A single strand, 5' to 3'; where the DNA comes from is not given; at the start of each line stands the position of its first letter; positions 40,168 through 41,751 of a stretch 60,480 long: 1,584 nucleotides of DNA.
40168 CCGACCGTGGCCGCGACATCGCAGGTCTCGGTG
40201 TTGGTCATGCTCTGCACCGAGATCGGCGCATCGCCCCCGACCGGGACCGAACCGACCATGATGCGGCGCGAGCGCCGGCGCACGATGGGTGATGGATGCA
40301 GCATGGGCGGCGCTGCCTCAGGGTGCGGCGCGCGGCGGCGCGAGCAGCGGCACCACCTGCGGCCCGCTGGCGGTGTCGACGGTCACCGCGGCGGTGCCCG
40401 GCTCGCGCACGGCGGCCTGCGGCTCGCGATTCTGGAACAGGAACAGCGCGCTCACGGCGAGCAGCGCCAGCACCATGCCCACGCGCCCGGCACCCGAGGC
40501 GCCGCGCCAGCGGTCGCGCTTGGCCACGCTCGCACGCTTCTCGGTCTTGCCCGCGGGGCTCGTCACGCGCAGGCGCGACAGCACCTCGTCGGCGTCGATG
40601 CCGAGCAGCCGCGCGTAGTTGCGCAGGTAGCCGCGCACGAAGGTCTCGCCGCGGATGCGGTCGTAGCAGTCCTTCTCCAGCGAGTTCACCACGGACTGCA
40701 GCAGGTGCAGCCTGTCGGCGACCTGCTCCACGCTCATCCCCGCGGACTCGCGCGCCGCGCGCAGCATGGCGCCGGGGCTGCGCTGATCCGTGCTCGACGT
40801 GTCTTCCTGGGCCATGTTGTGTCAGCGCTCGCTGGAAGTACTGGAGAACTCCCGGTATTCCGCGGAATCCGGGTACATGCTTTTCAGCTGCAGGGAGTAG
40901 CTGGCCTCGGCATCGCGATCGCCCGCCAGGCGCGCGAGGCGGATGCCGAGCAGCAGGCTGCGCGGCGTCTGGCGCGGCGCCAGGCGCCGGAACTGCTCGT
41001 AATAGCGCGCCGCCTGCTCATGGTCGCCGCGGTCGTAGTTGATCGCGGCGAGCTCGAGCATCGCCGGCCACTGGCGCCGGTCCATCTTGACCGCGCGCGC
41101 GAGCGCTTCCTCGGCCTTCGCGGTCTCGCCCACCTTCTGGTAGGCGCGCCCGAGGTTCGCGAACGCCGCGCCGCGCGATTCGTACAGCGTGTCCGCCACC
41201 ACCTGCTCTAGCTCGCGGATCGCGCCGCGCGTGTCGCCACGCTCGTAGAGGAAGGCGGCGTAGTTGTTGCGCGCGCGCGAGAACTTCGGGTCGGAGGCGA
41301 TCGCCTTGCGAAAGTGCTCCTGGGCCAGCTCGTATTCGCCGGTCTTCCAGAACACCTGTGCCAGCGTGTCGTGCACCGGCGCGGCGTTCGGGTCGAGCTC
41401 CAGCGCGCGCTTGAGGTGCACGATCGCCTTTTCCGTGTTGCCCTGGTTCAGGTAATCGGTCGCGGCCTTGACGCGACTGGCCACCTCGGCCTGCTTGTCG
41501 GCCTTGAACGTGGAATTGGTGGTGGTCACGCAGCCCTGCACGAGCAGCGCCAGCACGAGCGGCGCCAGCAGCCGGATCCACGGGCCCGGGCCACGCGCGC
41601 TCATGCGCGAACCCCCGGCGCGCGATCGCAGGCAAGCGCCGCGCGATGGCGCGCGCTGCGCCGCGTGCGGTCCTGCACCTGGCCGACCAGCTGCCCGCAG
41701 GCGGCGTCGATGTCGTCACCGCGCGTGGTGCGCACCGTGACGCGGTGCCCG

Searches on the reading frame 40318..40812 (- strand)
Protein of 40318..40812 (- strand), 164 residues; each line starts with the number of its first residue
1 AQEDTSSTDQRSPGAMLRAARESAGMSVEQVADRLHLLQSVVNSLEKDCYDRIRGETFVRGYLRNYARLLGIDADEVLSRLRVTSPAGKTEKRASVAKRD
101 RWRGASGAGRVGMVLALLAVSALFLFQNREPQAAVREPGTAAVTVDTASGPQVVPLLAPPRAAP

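Call 53: search_protein_families(library=ncbifam, proteins=[window:40318-40812:-], max_evalue=1e-10)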
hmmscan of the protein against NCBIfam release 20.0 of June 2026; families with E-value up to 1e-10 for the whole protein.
window:40318-40812:- (164 aa): 1 family
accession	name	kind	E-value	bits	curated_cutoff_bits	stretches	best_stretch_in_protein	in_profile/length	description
NF008109.0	PRK10856.1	equivalog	1.1e-16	61.5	208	1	7-88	9-90/334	cytoskeleton protein RodZ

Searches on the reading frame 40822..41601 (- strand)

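Call 53: search_protein_families(library=ncbifam, proteins=[window:40822-41601:-], max_evalue=1e-10)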
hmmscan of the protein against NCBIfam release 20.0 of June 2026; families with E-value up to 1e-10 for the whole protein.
window:40822-41601:- (259 aa): 7 families
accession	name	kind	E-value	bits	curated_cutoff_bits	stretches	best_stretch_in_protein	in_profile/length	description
TIGR02521.1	type_IV_pilW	equivalog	4.2e-59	199.9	154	1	15-244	3-234/234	type IV pilus biogenesis/stability protein PilW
NF033762.1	social_mot_Tgl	equivalog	1.9e-23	83.1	225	1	13-234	8-226/252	social motility TPR repeat lipoprotein Tgl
TIGR02917.1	PEP_TPR_lipo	equivalog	8.2e-22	76.9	312.2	1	53-135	817-898/899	XrtA/PEP-CTERM system TPR-repeat protein PrsT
NF040959.1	MamA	equivalog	2.3e-16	59.9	200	1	19-204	16-199/204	magnetosome protein MamA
NF033920.0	C39_PA2778_fam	equivalog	1.2e-14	54.3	150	0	33-134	149-250/255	PA2778 family cysteine peptidase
NF008757.0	PRK11788.1-5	equivalog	1.7e-12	47.2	363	0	149-213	185-249/388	lipopolysaccharide assembly protein LapB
NF047558.1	TPR_END_plus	domain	3.5e-11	42.9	32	0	47-72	6-31/56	TPR end-of-group domain-containing protein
